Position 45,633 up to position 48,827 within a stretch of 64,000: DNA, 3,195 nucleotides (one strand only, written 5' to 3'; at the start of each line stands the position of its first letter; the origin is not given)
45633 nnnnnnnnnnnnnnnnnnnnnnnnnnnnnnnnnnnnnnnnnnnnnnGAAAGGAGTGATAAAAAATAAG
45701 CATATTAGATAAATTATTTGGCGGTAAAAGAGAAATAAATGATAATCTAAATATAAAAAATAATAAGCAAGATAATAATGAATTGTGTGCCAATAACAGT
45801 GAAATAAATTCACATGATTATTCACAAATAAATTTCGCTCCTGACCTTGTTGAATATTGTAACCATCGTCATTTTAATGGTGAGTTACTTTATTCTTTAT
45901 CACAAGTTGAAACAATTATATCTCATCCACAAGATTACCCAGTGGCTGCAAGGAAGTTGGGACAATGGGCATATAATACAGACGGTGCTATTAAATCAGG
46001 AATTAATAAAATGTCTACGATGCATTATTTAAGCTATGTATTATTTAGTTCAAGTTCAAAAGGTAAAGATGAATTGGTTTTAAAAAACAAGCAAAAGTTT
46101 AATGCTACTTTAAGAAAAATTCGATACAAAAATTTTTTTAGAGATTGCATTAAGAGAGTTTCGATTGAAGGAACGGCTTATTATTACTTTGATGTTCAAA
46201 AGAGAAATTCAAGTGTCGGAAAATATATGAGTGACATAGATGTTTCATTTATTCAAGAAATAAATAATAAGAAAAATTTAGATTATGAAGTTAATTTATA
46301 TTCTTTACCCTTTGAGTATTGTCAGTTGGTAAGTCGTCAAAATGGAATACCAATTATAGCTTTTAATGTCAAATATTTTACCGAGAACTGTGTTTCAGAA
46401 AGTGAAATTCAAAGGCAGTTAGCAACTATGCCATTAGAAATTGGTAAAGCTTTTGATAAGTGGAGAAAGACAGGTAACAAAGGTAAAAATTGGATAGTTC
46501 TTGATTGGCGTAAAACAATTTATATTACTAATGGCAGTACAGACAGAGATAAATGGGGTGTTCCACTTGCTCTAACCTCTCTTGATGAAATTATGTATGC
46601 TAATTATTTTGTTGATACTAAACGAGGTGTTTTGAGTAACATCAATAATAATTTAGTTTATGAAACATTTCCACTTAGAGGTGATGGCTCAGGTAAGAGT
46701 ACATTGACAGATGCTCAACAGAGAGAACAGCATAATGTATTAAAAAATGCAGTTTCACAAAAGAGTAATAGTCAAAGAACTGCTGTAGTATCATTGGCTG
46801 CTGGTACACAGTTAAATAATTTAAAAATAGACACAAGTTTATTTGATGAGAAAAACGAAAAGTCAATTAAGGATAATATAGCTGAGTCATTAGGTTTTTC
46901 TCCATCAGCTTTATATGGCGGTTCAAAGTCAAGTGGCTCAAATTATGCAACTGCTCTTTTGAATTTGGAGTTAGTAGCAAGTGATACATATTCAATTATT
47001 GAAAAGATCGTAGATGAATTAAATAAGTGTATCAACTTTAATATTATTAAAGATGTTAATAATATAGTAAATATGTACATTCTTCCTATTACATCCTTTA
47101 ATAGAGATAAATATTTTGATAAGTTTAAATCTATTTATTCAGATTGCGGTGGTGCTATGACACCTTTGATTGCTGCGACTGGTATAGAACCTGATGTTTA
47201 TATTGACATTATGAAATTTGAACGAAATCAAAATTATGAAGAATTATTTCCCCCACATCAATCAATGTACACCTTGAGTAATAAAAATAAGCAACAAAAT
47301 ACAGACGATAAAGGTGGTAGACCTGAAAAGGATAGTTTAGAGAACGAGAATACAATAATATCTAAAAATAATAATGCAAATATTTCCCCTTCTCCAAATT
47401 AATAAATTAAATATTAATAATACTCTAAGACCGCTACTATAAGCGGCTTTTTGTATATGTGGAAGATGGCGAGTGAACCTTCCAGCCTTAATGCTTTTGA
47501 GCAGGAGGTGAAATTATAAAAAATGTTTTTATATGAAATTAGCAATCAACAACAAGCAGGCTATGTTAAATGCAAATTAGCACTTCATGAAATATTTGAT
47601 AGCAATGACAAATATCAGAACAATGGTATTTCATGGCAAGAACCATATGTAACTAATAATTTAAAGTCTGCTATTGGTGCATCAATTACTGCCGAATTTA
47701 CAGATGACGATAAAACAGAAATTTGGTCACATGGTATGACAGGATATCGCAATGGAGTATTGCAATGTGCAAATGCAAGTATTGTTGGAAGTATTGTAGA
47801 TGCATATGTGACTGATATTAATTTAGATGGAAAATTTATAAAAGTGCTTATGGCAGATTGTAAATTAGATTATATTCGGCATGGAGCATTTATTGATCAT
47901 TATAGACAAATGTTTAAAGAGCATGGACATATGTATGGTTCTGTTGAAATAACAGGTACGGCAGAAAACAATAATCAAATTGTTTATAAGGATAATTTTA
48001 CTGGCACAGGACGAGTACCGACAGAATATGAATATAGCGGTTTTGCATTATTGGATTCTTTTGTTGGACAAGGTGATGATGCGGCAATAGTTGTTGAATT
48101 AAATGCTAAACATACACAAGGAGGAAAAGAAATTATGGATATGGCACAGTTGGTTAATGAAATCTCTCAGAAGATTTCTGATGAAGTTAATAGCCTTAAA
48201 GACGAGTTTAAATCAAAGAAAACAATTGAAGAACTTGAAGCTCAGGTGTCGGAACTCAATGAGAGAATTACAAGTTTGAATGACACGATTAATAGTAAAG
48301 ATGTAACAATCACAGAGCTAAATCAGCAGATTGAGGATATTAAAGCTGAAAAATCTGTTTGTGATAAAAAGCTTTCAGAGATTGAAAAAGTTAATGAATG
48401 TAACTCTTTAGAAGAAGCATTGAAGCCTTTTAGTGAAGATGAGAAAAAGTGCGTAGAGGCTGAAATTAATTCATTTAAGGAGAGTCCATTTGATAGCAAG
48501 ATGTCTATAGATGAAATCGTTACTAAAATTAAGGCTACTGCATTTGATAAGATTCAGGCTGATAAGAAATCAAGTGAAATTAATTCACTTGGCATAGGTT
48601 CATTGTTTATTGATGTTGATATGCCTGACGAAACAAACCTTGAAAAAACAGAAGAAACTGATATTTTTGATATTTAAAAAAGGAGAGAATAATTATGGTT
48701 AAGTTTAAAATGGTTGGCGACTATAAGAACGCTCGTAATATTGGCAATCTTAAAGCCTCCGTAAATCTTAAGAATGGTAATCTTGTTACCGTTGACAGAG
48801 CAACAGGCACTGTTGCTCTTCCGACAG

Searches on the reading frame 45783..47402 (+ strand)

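Call 9: search_protein_families(library=phrogs, proteins=[window:45783-47402:+], max_evalue=0.001)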
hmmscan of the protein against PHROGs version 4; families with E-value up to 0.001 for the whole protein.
window:45783-47402:+ (539 aa): 1 family
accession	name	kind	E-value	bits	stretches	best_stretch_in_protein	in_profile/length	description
phrog_2739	-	head and packaging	1.1e-51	177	2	156-532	147-496/501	portal protein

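Call 10: search_protein_families(library=pfam, proteins=[window:45783-47402:+], max_evalue=0.001)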
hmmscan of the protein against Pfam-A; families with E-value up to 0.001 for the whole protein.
window:45783-47402:+ (539 aa): 0 families

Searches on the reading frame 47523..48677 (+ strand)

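Call 9: search_protein_families(library=phrogs, proteins=[window:47523-48677:+], max_evalue=0.001)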
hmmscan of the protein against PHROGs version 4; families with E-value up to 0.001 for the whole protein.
window:47523-48677:+ (384 aa): 2 families
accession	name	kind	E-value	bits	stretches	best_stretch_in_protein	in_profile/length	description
phrog_95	-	integration and excision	0.00033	20.3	1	210-310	429-524/651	integrase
phrog_77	-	DNA, RNA and nucleotide metabolism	0.00041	20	1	205-309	668-759/967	SbcC-like subunit of palindrome specific endonuclease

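Call 10: search_protein_families(library=pfam, proteins=[window:47523-48677:+], max_evalue=0.001)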
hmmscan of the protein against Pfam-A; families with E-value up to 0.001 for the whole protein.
window:47523-48677:+ (384 aa): 4 families
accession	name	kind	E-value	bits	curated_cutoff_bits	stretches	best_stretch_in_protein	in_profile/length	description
PF11932.13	DUF3450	-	0.00016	21.5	32.6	1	202-331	19-144/241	Protein of unknown function (DUF3450)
PF06810.17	Phage_scaffold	-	0.0002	21.8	35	1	209-341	10-149/170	Phage capsid assembly scaffolding protein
PF10174.14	Cast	-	0.00059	18.6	29.1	1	190-356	452-608/766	RIM-binding protein of the cytomatrix active zone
PF12795.12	MscS_porin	-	0.00099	19.2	34.4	0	204-318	46-161/238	Mechanosensitive ion channel porin domain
